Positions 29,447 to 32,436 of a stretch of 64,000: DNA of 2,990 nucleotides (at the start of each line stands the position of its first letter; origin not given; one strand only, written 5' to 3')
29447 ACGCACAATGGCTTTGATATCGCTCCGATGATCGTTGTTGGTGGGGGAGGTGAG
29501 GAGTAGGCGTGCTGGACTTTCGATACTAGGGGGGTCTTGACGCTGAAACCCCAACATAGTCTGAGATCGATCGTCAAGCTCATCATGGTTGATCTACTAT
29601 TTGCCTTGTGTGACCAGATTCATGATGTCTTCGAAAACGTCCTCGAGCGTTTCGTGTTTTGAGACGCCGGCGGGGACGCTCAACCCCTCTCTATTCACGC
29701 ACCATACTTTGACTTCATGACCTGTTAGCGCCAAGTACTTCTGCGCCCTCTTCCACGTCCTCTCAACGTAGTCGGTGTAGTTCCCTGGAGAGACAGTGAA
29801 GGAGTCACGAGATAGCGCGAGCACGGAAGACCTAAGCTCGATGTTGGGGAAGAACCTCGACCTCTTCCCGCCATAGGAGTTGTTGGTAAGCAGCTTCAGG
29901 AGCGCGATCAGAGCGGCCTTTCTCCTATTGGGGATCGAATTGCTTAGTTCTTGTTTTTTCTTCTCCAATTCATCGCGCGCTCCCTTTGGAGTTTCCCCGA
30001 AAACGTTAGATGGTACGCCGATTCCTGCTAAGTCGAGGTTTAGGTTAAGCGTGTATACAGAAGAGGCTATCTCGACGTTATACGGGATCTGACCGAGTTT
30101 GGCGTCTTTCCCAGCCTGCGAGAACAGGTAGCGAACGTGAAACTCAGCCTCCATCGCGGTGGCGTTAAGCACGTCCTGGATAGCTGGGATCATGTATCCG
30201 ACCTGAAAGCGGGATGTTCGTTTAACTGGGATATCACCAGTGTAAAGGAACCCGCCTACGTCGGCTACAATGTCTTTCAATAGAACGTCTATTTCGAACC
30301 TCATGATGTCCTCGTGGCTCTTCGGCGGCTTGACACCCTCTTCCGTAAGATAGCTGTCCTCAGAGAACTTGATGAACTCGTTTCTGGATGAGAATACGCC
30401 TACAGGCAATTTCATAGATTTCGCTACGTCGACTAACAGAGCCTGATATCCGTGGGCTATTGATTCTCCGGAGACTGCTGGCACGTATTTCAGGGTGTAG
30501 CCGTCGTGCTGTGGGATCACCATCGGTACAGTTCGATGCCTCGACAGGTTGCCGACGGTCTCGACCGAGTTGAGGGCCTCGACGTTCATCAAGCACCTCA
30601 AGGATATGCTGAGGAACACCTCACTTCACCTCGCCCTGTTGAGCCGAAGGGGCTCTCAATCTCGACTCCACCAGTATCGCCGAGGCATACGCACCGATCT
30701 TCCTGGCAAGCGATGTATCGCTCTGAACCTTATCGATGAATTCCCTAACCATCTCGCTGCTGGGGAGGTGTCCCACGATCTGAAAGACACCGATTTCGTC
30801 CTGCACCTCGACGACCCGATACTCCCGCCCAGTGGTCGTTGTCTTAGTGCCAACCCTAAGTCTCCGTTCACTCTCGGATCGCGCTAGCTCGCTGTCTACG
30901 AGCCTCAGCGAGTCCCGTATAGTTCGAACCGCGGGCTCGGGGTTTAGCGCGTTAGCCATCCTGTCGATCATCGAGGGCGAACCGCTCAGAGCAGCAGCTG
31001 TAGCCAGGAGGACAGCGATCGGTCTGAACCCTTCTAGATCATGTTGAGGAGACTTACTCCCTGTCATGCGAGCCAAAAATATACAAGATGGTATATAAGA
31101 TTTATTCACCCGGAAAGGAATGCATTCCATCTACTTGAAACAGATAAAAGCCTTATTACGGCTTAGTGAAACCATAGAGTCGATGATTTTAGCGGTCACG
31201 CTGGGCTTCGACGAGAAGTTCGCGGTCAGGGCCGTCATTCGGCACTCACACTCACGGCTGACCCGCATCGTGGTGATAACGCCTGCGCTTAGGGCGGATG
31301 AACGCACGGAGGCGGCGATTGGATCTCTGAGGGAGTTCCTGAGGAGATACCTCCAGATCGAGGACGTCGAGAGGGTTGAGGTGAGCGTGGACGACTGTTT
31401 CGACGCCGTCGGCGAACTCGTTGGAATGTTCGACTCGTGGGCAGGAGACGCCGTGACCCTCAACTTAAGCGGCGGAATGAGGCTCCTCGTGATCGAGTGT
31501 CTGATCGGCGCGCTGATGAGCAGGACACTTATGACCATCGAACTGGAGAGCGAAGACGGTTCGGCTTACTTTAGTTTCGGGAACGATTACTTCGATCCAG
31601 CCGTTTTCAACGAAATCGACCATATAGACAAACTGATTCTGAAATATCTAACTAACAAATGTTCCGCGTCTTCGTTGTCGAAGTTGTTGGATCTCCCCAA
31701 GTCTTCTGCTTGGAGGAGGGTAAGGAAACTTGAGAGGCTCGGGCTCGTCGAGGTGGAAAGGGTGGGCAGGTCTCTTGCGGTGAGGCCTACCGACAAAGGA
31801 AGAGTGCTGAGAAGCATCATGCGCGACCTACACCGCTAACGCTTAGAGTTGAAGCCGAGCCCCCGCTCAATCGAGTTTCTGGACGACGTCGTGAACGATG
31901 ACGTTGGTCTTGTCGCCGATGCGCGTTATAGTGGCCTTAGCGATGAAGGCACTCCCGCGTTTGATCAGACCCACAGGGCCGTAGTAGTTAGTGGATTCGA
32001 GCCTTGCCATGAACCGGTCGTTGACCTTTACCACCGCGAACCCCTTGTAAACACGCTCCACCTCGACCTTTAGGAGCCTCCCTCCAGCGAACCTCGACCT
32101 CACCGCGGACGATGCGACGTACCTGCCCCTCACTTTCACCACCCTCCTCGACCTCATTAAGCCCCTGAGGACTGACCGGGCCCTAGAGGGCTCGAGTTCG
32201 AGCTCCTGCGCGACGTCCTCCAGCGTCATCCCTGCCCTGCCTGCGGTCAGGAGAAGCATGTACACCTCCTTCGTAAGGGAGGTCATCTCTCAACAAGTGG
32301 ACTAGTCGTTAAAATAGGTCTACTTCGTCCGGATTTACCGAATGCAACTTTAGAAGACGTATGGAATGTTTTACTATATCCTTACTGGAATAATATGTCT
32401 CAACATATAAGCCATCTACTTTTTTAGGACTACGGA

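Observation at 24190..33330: Lower-GC island carrying an array-less, adaptation-less type I-A CRISPR-Cas interference cassette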

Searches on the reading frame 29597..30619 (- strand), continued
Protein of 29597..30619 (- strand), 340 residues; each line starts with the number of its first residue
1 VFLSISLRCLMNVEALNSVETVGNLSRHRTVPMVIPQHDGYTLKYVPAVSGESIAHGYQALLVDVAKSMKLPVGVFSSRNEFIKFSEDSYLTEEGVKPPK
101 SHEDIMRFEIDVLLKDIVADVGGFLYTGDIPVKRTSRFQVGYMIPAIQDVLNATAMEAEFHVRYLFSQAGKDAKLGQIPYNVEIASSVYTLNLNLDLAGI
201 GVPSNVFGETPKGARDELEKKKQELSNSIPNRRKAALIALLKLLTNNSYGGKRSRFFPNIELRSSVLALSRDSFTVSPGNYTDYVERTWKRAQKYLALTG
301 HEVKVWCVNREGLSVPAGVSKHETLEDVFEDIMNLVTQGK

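Call 68: list_cluster_members(proteins=[P0121, P0122, P0160, P0181, P0124, P0127, P0154, P0172, P0166, P0138])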
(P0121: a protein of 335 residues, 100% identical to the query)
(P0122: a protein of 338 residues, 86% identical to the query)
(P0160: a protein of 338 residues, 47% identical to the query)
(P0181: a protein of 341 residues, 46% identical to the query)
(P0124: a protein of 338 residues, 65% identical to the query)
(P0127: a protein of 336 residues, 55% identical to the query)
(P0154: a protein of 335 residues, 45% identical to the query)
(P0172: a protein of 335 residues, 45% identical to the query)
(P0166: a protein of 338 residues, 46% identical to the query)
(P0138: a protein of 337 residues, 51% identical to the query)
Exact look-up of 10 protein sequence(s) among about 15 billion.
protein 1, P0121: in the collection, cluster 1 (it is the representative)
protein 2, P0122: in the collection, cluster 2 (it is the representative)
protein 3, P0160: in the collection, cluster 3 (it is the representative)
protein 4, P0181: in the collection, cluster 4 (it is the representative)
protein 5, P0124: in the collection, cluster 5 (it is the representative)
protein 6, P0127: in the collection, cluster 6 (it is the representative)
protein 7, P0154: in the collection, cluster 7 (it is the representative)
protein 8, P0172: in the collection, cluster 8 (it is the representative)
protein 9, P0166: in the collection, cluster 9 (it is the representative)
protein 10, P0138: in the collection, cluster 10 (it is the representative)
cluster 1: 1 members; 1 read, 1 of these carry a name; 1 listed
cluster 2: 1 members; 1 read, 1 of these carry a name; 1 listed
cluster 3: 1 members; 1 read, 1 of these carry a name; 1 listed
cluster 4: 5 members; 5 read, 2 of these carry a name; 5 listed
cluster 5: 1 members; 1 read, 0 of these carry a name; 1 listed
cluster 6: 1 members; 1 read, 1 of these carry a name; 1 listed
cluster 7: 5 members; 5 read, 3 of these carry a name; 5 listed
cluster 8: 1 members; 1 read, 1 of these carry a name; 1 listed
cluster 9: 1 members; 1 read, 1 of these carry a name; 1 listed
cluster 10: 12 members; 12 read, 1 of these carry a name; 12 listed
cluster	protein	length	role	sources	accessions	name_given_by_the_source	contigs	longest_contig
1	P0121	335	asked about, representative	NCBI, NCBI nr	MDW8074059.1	MAG: CRISPR-associated endonuclease Cas1, partial [Nitrososphaerota archaeon] | CRISPR-associated endonuclease Cas1 [Nitrososphaerota archaeon]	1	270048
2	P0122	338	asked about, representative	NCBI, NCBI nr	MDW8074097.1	MAG: CRISPR-associated endonuclease Cas1 [Nitrososphaerota archaeon] | CRISPR-associated endonuclease Cas1 [Nitrososphaerota archaeon]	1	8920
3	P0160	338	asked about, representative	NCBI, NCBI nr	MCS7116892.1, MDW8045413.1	MAG: CRISPR-associated endonuclease Cas1 [Nitrososphaerota archaeon] | CRISPR-associated endonuclease Cas1 [Nitrososphaerales archaeon]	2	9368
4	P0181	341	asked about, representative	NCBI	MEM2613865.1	MAG: CRISPR-associated endonuclease Cas1 [Nitrososphaerota archaeon]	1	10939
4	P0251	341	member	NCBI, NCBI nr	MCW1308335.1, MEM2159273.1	MAG: CRISPR-associated endonuclease Cas1 [Candidatus Parvarchaeota archaeon] | CRISPR-associated endonuclease Cas1 [Candidatus Haiyanarchaeum thermophilum]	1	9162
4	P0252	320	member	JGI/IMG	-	-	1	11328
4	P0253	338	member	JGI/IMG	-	-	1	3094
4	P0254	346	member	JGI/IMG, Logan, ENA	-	-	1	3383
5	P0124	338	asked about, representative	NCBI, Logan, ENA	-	-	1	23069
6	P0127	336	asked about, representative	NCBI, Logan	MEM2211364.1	MAG: CRISPR-associated endonuclease Cas1 [Nitrososphaerales archaeon]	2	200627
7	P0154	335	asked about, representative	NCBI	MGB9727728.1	MAG: CRISPR-associated endonuclease Cas1 [Nitrososphaeria archaeon]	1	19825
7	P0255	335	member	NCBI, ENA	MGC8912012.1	MAG: CRISPR-associated endonuclease Cas1 [Nitrososphaeria archaeon]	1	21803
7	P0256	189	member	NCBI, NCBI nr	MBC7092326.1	MAG: CRISPR-associated endonuclease Cas1, partial [Nitrososphaeria archaeon] | CRISPR-associated endonuclease Cas1 [Nitrososphaeria archaeon]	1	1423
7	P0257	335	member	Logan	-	-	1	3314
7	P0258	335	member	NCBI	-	-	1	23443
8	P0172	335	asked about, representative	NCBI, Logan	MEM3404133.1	MAG: CRISPR-associated endonuclease Cas1 [Nitrososphaeria archaeon]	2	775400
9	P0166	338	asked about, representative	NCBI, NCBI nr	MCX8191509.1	MAG: CRISPR-associated endonuclease Cas1 [Nitrososphaerales archaeon] | CRISPR-associated endonuclease Cas1 [Nitrososphaerales archaeon]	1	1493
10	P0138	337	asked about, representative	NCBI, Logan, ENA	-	-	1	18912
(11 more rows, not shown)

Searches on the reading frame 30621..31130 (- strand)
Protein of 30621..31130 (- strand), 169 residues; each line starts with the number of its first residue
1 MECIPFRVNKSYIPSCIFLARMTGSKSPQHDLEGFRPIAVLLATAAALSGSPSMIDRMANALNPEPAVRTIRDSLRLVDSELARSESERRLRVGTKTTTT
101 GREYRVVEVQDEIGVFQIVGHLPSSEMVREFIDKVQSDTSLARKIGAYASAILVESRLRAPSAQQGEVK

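Call 4: search_protein_families(library=pfam, proteins=[window:30621-31130:-], max_evalue=0.01)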
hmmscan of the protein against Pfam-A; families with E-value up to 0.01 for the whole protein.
window:30621-31130:- (169 aa): 1 family
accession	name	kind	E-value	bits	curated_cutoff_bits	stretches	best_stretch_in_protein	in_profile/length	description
PF09702.15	Cas_Csa5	-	8.9e-19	68.2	23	1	41-151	1-100/101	CRISPR-associated protein (Cas_Csa5)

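Call 5: search_protein_families(library=ncbifam, proteins=[window:30621-31130:-], max_evalue=0.01)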
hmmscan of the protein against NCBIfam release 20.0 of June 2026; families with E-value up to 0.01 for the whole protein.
window:30621-31130:- (169 aa): 1 family
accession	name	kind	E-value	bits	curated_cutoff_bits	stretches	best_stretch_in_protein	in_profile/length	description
TIGR01878.1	cas_Csa5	equivalog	1.3e-10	41.5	53.35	1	49-152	5-104/107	type I-A CRISPR-associated protein Csa5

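Call 71: search_protein_families(library=padloc, proteins=[window:30621-31130:-], max_evalue=0.01)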
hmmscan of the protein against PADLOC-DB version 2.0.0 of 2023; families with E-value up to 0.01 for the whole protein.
window:30621-31130:- (169 aa): 4 families
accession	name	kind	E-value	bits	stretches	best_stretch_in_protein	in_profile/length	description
PDLC01642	Cas11a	-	1.6e-19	68.3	1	49-152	4-92/95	CAS-I-A; effector_SS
PDLC01363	Cas11a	-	3.4e-19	67.2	1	49-152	5-93/96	CAS-I-A; effector_SS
PDLC01266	Cas11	-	3.4e-12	44.8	1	49-152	5-93/97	CAS-I-A; effector_SS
PDLC00992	Cas11a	-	3.3e-11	41.5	1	49-152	5-104/107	CRISPR type I-A/APERN-associated protein Csa5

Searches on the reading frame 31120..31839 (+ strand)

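Call 4: search_protein_families(library=pfam, proteins=[window:31120-31839:+], max_evalue=0.01)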
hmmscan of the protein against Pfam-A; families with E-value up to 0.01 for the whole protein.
window:31120-31839:+ (239 aa): 10 families
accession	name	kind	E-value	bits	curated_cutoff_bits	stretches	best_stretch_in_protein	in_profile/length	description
PF22662.2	Csa3_N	-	6.6e-23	81.5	27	1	24-142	3-119/120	Csa3 CRISPR-associated Rossmann-like domain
PF13412.12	HTH_24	-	4.5e-07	29.8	21.9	1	167-211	2-48/48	Winged helix-turn-helix DNA-binding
PF12840.13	HTH_20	-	2.8e-05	24.4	27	1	173-213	9-51/51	Helix-turn-helix domain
PF09339.16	HTH_IclR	-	0.00023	21.3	22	1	181-212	19-50/52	IclR helix-turn-helix domain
PF13463.12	HTH_27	-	0.00049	20.7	22.2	1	179-227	17-68/68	Winged helix DNA-binding domain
PF12802.13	MarR_2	-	0.00052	20.6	27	1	181-215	21-55/61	MarR family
PF19810.5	HFX_2341_N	-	0.00061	20.7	30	1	28-133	7-107/120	HFX_2341-like, N-terminal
PF13404.12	HTH_AsnC-type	-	0.00071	19.8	27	1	166-205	1-42/42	AsnC-type helix-turn-helix domain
PF22665.2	DUF6293_C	-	0.001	19.9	27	1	201-228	68-95/101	DUF6293 C-terminal winged helix domain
PF01978.25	TrmB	-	0.0015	18.8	25.6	1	182-215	24-57/68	Sugar-specific transcriptional regulator TrmB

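Call 5: search_protein_families(library=ncbifam, proteins=[window:31120-31839:+], max_evalue=0.01)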
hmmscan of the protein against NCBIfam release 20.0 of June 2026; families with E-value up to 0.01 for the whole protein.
window:31120-31839:+ (239 aa): 4 families
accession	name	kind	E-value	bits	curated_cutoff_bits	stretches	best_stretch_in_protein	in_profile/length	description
TIGR01884.1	cas_HTH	subfamily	1.9e-24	86.2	60.2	1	24-225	2-200/202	CRISPR-associated CARF protein Csa3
NF033788.1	HTH_metalloreg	subfamily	0.0018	18.1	55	1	173-221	16-66/77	metalloregulator ArsR/SmtB family transcription factor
NF053606.1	Sta1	subfamily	0.0055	16.8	80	0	169-223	21-77/100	Sta1 family transcriptional regulator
NF040939.2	trans_reg_lrs14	equivalog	0.0061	16.6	90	0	174-224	30-80/103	Lrs14 family HTH-type transcriptional regulator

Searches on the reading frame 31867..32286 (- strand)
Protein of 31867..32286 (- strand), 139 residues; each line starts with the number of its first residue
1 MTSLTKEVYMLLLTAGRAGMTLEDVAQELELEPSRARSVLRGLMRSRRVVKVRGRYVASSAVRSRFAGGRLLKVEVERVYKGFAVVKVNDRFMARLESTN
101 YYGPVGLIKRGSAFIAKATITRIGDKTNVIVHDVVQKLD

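Call 4: search_protein_families(library=pfam, proteins=[window:31867-32286:-], max_evalue=0.01)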
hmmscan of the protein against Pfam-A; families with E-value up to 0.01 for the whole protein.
window:31867-32286:- (139 aa): 3 families
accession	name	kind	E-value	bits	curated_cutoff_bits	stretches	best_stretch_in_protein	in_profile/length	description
PF01978.25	TrmB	-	0.00082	19.6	25.6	1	6-57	11-60/68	Sugar-specific transcriptional regulator TrmB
PF09339.16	HTH_IclR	-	0.0043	17.2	22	1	12-49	11-48/52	IclR helix-turn-helix domain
PF16365.12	EutK_C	-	0.008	16.6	27.5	0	10-56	5-51/52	Ethanolamine utilization protein EutK C-terminus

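Call 5: search_protein_families(library=ncbifam, proteins=[window:31867-32286:-], max_evalue=0.01)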
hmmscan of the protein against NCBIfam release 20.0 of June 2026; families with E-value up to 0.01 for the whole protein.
window:31867-32286:- (139 aa): 1 family
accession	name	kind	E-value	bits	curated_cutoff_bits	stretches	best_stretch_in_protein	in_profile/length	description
NF045644.1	TransRegBhcR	equivalog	0.0064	15.8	350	1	2-51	23-71/267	HTH-type transcriptional regulator BhcR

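Call 71: search_protein_families(library=padloc, proteins=[window:31867-32286:-], max_evalue=0.01)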
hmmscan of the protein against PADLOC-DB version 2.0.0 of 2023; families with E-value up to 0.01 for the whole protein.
window:31867-32286:- (139 aa): 0 families
